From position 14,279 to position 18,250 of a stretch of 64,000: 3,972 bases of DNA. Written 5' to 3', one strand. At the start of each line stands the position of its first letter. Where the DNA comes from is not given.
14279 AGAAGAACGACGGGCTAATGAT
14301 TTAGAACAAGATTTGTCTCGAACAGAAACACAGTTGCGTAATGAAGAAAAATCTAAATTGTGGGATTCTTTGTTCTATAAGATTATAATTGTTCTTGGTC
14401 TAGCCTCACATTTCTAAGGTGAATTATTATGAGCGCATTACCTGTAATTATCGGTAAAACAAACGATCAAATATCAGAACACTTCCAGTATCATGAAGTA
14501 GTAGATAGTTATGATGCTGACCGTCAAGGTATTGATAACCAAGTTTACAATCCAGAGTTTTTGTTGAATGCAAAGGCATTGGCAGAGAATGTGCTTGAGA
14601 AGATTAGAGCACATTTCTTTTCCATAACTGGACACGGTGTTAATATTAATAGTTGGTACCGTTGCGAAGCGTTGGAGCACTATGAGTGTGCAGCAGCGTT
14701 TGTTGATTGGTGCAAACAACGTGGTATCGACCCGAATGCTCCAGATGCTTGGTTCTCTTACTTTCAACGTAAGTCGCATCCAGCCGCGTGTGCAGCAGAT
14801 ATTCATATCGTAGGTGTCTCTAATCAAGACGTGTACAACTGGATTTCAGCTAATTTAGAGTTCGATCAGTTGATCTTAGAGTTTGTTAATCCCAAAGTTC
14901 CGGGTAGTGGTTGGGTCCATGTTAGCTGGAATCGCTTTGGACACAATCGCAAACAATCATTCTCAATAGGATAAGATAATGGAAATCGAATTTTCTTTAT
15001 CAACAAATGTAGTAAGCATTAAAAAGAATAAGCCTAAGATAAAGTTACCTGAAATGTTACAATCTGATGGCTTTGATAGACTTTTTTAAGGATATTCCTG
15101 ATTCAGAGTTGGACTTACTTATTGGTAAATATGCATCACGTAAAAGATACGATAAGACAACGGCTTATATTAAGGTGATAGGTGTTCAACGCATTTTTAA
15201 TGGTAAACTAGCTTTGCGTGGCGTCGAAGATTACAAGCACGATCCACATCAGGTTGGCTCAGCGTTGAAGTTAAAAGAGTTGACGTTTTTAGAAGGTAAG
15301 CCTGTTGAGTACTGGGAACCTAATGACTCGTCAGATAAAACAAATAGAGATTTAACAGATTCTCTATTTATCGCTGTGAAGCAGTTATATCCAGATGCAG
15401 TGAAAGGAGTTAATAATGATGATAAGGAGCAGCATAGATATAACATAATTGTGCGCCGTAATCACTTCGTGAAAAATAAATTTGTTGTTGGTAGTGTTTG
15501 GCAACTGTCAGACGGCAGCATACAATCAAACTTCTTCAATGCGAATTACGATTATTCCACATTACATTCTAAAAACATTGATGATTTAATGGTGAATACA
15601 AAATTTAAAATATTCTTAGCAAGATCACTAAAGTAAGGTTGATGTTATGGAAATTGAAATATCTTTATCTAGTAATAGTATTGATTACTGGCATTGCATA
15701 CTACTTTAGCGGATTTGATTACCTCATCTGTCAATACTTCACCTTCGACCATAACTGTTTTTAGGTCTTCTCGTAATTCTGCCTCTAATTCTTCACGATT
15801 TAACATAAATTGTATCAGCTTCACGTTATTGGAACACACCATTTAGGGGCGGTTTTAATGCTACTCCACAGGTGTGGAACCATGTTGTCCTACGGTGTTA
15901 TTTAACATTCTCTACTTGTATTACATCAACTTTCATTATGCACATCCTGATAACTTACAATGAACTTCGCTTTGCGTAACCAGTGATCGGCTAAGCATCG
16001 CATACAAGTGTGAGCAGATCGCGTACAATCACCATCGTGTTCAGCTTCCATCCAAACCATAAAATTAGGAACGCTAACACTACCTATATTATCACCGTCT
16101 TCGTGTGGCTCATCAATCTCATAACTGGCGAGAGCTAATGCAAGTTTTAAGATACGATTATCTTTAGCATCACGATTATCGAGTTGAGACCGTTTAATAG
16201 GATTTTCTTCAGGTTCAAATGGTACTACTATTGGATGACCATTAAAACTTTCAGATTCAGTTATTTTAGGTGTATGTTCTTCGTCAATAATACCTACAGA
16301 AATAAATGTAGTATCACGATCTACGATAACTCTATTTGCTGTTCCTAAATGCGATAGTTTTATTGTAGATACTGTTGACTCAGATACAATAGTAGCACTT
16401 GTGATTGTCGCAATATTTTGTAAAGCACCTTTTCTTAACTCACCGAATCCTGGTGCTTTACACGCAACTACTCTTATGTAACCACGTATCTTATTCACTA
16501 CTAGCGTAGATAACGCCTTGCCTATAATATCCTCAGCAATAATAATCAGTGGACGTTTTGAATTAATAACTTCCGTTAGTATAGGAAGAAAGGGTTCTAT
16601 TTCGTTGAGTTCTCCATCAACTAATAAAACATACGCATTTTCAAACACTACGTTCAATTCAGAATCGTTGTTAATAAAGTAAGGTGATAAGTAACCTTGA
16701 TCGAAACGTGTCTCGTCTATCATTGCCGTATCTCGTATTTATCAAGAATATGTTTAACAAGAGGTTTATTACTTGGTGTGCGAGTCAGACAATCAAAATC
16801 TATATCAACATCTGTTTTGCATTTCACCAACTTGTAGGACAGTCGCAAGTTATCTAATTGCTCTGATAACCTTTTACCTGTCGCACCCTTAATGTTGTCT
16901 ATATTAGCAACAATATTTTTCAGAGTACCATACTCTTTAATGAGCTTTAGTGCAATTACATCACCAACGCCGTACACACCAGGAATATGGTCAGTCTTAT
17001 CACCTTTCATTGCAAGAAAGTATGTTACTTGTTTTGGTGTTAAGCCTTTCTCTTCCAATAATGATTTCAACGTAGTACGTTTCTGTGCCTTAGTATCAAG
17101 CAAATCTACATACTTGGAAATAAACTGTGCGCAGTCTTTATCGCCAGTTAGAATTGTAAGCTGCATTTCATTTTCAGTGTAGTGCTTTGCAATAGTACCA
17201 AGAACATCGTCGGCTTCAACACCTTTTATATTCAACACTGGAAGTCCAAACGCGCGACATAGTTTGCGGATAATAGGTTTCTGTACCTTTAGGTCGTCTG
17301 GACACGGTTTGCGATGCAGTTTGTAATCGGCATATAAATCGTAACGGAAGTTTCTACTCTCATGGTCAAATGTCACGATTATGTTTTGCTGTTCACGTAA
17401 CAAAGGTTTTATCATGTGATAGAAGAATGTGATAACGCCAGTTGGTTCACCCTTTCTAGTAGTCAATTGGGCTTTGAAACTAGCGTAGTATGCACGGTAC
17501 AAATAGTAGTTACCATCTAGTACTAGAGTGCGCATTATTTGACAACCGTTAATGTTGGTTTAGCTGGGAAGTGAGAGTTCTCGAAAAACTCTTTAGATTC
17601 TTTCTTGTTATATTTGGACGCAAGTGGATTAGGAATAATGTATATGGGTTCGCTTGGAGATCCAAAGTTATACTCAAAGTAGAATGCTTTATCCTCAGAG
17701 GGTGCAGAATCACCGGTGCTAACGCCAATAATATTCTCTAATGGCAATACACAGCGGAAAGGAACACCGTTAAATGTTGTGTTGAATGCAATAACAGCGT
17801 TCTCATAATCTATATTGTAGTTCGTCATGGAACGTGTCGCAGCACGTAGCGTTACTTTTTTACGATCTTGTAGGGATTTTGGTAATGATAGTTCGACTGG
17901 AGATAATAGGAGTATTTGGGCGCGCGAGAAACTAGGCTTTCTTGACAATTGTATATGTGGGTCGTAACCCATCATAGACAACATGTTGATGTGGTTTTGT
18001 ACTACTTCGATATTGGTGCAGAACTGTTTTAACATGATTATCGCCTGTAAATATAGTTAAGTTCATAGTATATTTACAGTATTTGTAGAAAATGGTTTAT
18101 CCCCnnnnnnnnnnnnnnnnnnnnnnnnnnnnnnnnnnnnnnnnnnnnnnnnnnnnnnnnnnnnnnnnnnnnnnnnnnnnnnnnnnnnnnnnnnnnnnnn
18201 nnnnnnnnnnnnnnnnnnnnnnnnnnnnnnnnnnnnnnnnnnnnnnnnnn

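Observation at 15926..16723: Natural GroEL minichaperone: apical domain alone, fused to a Cys/His domain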

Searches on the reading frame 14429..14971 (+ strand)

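Call 19: search_protein_families(library=phrogs, proteins=[window:14429-14971:+], max_evalue=0.00001)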
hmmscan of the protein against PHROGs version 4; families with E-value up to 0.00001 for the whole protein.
window:14429-14971:+ (181 aa): 1 family
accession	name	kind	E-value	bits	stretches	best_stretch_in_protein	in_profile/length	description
phrog_894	-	lysis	8e-20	72.2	1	9-174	40-167/389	endolysin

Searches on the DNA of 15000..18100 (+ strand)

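Call 8: search_dna_similar(query=window:15000-18100:+, collection=phages, mode=near, max_rows=25)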
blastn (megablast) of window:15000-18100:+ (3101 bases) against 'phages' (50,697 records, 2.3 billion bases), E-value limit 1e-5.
No match.

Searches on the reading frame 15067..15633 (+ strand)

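Call 4: search_protein_families(library=pfam, proteins=[window:15067-15633:+], max_evalue=1)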
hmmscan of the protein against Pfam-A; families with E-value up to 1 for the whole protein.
window:15067-15633:+ (189 aa): 1 family
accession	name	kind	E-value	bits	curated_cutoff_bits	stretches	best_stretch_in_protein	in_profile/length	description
PF01267.22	F-actin_cap_A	-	0.036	14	24.2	1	79-145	91-160/263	F-actin capping protein alpha subunit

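Call 20: search_protein_families(library=phrogs, proteins=[window:15067-15633:+], max_evalue=0.001)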
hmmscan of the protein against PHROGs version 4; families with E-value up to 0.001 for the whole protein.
window:15067-15633:+ (189 aa): 0 families

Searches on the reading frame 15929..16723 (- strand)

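Call 4: search_protein_families(library=pfam, proteins=[window:15929-16723:-], max_evalue=1)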
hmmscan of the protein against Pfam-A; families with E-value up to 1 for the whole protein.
window:15929-16723:- (265 aa): 1 family
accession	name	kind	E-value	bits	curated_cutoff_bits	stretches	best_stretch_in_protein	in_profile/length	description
PF00118.29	Cpn60_TCP1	-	2.7e-06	26.8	34.3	1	41-142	236-328/490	TCP-1/cpn60 chaperonin family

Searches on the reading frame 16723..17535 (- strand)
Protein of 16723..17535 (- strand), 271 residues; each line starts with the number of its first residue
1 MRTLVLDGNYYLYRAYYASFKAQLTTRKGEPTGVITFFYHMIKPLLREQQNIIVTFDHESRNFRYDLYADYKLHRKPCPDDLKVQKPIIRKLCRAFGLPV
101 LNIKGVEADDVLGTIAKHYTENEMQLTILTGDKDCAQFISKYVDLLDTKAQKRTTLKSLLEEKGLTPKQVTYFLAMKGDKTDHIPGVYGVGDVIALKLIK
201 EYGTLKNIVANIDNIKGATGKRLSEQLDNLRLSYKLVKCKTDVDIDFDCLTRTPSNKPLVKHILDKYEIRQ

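Call 4: search_protein_families(library=pfam, proteins=[window:16723-17535:-], max_evalue=1)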
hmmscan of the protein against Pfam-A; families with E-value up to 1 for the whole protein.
window:16723-17535:- (271 aa): 2 families
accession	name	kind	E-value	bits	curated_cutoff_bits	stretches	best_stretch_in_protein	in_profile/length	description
PF02739.22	5_3_exonuc_N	-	5.1e-47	160.1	34.3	1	3-158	2-158/164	5'-3' exonuclease, N-terminal resolvase-like domain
PF01367.25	5_3_exonuc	-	1.6e-24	86.7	40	1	166-249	2-86/97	5'-3' exonuclease, C-terminal SAM fold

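Call 21: search_dna_similar(query=window:16723-17535:-, collection=phages, mode=protein, max_rows=25, max_evalue=1e-10)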
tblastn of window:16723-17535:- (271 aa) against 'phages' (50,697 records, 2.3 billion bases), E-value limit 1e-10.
Records with a match: 141; places in all: 141; records where one place covers at least 80% of the query: 70.
Best place of each record, by identity: <60% 141.
By first word of the organism name: Bacillus 37; Bacteriophage 21; Erwinia 11; Pseudomonas 11; Listeria 6; Xanthomonas 6; Dickeya 6; Salmonella 5; Rhodococcus 4; Escherichia 4; and 14 more.
By host as written in the record: - 31; Erwinia amylovora 8; Bacillus subtilis BEST7003 7; Bacillus subtilis 7; Listeria monocytogenes 6; Dickeya solani MK10 4; Homo sapiens 3; Staphylococcus aureus 3; and 47 more.
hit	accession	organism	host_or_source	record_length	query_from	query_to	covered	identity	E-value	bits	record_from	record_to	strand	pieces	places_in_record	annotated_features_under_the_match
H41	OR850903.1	Salmonella phage S.Kent 1-2-1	Salmonella enterica subsp. enterica ...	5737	4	271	99%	35.7%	6e-48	176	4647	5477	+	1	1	record has no annotation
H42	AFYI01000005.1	Salmonella enterica subsp. enterica serovar Infantis str. ...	Homo sapiens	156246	4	271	99%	35.7%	9e-48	175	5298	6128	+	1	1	DNA-directed DNA polymerase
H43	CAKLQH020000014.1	Acinetobacter phage MD-2021a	not known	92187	4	270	99%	35.8%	4e-46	170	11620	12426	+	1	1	polA: DNA polymerase I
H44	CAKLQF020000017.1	Acinetobacter phage MD-2021a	not known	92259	4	270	99%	35.8%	4e-46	170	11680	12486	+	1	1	polA: DNA polymerase I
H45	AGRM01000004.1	Salmonella enterica subsp. houtenae str. ATCC BAA-1581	Homo sapiens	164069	4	271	99%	35.4%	3e-47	174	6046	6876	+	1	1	DNA-directed DNA polymerase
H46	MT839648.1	Bacteriophage sp.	human fecal samples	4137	2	270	99%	33.6%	1e-42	160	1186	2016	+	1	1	record has no annotation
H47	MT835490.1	Bacteriophage sp.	human fecal samples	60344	13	246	86%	37.9%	6e-45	167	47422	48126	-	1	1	record has no annotation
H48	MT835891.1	Bacteriophage sp.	human fecal samples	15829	1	248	92%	35.7%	1e-34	137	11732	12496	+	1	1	record has no annotation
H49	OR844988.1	Staphylococcus phage SA 1306 Kay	Staphylococcus aureus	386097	2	264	97%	33.5%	2e-35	139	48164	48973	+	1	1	record has no annotation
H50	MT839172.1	Bacteriophage sp.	human fecal samples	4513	2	270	99%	32.0%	2e-39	151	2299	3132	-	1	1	record has no annotation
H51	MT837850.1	Bacteriophage sp.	human fecal samples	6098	4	247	90%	35.2%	6e-38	147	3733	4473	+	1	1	record has no annotation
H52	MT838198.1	Bacteriophage sp.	human fecal samples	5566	5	267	97%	32.5%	6e-34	135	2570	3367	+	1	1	record has no annotation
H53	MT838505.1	Bacteriophage sp.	human fecal samples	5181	1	248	92%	34.0%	3e-35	139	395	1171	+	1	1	record has no annotation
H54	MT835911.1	Bacteriophage sp.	human fecal samples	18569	1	246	91%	34.0%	5e-34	135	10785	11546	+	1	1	record has no annotation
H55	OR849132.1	Listeria phage LM 4-14-1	Listeria monocytogenes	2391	4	248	90%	34.0%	5e-37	144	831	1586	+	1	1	record has no annotation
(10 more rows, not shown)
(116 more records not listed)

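Call 61: find_related_loci(query=window:16723-17535:-, collection=viral_contigs, flank=6000)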
Query window:16723-17535:- (271 aa) in viral_contigs; peptide patterns used: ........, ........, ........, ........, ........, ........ (x = any residue, [..] = any of these).
3 stretches matched a pattern; 1 encode a relative of the query (tblastn E <= 1e-3); 1 distinct loci.
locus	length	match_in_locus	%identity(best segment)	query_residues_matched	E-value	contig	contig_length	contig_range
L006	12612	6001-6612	24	2-187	1e-10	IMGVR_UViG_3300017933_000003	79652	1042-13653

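Call 74: find_related_loci(query=window:16723-17535:-, collection=metagenome_contigs, flank=8000)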
Query window:16723-17535:- (271 aa) in metagenome_contigs; peptide patterns used: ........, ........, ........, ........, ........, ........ (x = any residue, [..] = any of these).
144 stretches matched a pattern; 15 encode a relative of the query (tblastn E <= 1e-3); 15 distinct loci.
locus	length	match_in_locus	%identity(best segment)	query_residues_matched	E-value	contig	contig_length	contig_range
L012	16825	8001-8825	29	4-269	1e-27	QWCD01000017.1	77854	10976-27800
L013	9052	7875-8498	27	15-213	9e-19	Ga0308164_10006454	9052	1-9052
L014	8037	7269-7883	26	2-187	2e-12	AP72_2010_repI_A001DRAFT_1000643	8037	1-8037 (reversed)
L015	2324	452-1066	26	2-187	2e-12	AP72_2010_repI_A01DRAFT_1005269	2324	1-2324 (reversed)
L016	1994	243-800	28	2-187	3e-11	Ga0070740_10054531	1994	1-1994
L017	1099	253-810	26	2-185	6e-11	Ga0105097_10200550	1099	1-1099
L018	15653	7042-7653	24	2-187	1e-9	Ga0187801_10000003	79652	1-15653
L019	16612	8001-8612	24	2-187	1e-9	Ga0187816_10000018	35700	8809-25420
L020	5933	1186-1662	24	29-187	9e-10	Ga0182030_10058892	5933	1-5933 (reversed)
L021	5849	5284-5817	26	14-187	3e-9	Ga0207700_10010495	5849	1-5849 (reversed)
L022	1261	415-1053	25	2-195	1e-8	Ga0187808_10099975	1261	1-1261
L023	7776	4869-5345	25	29-187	1e-7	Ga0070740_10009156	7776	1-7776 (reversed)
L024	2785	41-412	30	63-187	8e-8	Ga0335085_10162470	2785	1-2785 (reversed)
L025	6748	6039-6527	26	63-231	1e-7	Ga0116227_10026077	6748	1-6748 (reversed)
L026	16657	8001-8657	26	4-216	8e-16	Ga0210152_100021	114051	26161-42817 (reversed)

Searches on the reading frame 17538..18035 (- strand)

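Call 4: search_protein_families(library=pfam, proteins=[window:17538-18035:-], max_evalue=1)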
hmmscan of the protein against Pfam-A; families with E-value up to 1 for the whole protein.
window:17538-18035:- (166 aa): 1 family
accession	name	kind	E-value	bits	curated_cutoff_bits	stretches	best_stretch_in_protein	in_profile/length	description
PF04386.18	SspB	-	0.031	14.8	27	1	75-106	65-96/156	Stringent starvation protein B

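Call 20: search_protein_families(library=phrogs, proteins=[window:17538-18035:-], max_evalue=0.001)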
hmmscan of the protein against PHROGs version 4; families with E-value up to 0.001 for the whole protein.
window:17538-18035:- (166 aa): 0 families

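Call 79: search_protein_families(library=pfam, proteins=[window:17538-18035:-], max_evalue=1)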
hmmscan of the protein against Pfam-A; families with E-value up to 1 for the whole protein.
window:17538-18035:- (166 aa): 1 family
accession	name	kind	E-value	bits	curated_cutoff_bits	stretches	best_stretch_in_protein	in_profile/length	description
PF04386.18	SspB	-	0.031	14.8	27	1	75-106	65-96/156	Stringent starvation protein B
